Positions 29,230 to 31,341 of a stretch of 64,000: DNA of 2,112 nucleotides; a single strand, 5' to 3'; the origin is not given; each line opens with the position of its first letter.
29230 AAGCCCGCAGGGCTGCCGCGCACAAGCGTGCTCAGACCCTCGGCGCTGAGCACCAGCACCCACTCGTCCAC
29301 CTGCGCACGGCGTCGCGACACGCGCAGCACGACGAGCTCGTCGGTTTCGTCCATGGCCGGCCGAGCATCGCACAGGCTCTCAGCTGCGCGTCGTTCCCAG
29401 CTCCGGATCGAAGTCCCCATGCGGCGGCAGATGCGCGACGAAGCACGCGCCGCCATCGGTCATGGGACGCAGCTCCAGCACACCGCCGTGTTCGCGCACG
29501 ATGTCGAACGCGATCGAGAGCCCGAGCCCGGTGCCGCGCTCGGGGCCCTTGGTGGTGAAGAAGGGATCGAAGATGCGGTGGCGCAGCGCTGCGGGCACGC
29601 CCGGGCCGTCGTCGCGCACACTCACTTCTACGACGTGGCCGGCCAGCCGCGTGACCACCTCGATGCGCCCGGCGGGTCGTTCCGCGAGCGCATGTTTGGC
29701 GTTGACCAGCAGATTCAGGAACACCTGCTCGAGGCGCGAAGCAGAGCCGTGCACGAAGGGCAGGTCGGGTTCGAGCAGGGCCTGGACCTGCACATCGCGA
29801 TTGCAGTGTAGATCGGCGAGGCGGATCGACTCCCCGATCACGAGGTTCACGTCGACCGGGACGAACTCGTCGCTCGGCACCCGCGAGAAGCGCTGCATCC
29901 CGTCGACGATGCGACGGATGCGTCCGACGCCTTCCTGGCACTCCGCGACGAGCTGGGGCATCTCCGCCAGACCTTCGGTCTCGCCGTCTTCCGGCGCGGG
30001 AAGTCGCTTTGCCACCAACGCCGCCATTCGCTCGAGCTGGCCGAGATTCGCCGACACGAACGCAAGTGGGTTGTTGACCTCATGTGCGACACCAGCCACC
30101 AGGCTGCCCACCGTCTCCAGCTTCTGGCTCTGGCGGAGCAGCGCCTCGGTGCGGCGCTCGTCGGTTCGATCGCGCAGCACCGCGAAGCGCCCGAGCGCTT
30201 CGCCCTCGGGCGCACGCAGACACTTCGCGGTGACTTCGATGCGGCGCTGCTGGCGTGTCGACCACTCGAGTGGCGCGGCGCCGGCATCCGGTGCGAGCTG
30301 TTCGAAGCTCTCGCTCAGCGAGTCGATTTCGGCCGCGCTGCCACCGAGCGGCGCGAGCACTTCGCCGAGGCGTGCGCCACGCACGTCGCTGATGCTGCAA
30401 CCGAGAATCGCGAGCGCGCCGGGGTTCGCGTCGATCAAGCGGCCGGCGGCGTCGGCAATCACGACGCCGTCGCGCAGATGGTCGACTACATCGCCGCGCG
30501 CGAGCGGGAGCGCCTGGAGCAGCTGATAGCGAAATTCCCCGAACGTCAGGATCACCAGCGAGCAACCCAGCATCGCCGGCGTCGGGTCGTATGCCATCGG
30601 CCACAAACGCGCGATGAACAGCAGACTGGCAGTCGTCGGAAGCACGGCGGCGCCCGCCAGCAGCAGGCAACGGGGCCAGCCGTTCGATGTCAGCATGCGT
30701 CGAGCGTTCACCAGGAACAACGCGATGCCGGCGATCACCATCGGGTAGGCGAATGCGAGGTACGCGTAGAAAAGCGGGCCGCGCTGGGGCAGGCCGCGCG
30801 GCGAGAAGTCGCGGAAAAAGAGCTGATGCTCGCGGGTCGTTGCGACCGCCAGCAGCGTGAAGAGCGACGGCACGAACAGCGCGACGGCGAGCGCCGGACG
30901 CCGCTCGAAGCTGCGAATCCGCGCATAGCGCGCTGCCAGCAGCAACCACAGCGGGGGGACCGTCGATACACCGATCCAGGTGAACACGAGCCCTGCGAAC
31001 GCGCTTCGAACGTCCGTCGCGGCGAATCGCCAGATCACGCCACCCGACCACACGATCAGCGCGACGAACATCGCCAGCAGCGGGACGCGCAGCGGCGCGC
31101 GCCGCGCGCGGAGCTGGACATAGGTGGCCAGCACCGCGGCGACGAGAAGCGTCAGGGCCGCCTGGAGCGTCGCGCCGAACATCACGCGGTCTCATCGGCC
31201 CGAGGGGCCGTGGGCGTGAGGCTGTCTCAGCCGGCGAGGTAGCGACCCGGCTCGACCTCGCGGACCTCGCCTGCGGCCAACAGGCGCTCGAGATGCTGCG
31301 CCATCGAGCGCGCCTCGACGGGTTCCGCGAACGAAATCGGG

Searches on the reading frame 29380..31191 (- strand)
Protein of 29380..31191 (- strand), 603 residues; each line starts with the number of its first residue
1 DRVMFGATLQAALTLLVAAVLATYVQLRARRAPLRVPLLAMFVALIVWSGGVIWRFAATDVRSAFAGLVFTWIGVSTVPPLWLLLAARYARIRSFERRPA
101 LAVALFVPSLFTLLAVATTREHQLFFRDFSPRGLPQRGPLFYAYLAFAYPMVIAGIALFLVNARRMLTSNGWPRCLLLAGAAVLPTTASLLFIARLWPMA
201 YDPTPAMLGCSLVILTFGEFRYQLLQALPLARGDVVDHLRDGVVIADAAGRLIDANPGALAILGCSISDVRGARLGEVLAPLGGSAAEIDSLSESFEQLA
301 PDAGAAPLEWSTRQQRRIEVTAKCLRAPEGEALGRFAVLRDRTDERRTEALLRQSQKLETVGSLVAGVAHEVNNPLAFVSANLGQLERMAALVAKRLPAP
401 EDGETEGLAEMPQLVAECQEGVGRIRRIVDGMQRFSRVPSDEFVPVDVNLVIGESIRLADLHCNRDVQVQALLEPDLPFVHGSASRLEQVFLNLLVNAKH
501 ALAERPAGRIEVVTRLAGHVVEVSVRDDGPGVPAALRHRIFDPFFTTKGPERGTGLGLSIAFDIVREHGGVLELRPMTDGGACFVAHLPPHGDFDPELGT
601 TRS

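Call 8: search_protein_families(library=pfam, proteins=[window:29380-31191:-], max_evalue=0.001)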
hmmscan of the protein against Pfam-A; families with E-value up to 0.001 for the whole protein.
window:29380-31191:- (603 aa): 7 families
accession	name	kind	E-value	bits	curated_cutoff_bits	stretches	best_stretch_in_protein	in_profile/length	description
PF16927.11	HisKA_7TM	-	9.8e-33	114.3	28.6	1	13-229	4-224/224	N-terminal 7TM region of histidine kinase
PF02518.31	HATPase_c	-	9.4e-22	78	26.4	1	484-590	3-109/111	Histidine kinase-, DNA gyrase B-, and HSP90-like ATPase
PF08448.16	PAS_4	-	2.5e-08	34.5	23.1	1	236-347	1-110/110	PAS fold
PF13188.13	PAS_8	-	2.7e-07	30.7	21.8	1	235-290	6-58/65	PAS domain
PF00512.31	HisKA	-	1.4e-05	25.5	26.9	1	363-438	4-63/66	His Kinase A (phospho-acceptor) domain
PF13426.13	PAS_9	-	6.5e-05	23.6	27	1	241-344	2-103/103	PAS domain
PF00989.32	PAS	-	0.00067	20.1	22.6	0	235-341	6-112/113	PAS fold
